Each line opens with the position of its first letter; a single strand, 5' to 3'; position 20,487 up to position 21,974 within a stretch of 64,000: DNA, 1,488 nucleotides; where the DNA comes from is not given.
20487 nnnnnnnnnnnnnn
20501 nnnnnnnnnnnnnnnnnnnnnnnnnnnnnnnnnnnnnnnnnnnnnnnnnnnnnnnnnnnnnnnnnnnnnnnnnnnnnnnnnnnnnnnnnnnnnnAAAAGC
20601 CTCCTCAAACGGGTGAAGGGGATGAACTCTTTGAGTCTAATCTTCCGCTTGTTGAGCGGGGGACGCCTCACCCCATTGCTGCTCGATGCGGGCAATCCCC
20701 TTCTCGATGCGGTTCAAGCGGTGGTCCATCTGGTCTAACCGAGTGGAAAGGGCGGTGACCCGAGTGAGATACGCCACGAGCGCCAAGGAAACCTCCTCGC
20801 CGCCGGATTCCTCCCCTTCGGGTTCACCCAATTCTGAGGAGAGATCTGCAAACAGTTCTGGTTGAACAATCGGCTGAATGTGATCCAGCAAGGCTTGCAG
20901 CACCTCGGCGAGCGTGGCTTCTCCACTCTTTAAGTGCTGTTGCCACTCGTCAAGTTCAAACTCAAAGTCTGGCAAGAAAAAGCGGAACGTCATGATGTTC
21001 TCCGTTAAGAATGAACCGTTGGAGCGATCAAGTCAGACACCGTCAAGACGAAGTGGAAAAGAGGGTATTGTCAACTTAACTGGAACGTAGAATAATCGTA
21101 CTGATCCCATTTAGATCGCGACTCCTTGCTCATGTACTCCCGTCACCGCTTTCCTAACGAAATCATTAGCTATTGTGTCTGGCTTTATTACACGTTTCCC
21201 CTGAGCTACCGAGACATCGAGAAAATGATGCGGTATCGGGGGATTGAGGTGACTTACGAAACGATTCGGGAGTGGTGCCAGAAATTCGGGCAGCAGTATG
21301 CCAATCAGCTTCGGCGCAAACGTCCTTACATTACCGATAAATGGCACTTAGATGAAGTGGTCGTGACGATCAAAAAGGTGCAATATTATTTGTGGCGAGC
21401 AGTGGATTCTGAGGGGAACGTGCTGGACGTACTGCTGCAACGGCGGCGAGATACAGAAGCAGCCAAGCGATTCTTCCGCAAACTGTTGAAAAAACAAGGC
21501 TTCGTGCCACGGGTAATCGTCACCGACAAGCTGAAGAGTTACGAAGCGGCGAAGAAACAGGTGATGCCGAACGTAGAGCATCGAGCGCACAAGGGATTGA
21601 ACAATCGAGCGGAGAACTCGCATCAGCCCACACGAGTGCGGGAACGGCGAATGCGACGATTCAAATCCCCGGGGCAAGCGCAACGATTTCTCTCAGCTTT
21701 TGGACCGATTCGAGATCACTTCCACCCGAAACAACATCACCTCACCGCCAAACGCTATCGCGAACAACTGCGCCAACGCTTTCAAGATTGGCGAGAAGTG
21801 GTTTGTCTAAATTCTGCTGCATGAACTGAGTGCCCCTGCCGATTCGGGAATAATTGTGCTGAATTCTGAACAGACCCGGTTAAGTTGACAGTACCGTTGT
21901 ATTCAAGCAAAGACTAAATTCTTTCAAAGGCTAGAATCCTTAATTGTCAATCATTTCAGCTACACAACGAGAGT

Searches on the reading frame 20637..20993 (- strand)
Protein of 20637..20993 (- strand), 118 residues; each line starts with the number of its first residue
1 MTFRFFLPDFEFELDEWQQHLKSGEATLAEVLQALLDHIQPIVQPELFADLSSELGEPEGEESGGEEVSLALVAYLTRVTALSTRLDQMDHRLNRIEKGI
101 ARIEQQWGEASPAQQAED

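Call 17: search_protein_families(library=pfam, proteins=[window:20637-20993:-], max_evalue=0.01)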
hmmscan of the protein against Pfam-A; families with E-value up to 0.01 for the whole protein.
window:20637-20993:- (118 aa): 2 families
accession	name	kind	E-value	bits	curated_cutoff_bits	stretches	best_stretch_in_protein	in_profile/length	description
PF06825.17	HSBP1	-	0.0038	17.5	28.6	0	82-106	25-49/51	Heat shock factor binding protein 1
PF14678.12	FANCI_S4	-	0.0079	15.8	25.3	0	47-115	5-72/250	FANCI solenoid 4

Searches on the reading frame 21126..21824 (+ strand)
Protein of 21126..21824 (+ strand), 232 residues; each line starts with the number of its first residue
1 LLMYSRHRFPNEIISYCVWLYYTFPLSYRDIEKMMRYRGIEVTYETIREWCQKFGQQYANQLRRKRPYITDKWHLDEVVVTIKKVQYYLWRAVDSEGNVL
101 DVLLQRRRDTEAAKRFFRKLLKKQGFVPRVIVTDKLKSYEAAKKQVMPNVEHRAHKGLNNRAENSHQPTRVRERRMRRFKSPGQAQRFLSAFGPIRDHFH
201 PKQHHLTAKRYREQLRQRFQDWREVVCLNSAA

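Call 17: search_protein_families(library=pfam, proteins=[window:21126-21824:+], max_evalue=0.01)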
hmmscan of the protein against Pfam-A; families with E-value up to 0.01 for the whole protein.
window:21126-21824:+ (232 aa): 4 families
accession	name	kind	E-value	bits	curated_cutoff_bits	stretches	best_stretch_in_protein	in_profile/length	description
PF13610.12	DDE_Tnp_IS240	-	2.4e-37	128.6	27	1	71-199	2-136/139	DDE domain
PF03050.20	DDE_Tnp_IS66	-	1.8e-06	28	23.1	1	10-144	5-143/284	Transposase IS66 family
PF00665.32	rve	-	1.4e-05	25.7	32.6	1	72-140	7-79/102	Integrase core domain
PF01610.23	DDE_Tnp_ISL3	-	0.0049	17.1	23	0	76-152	4-79/240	Transposase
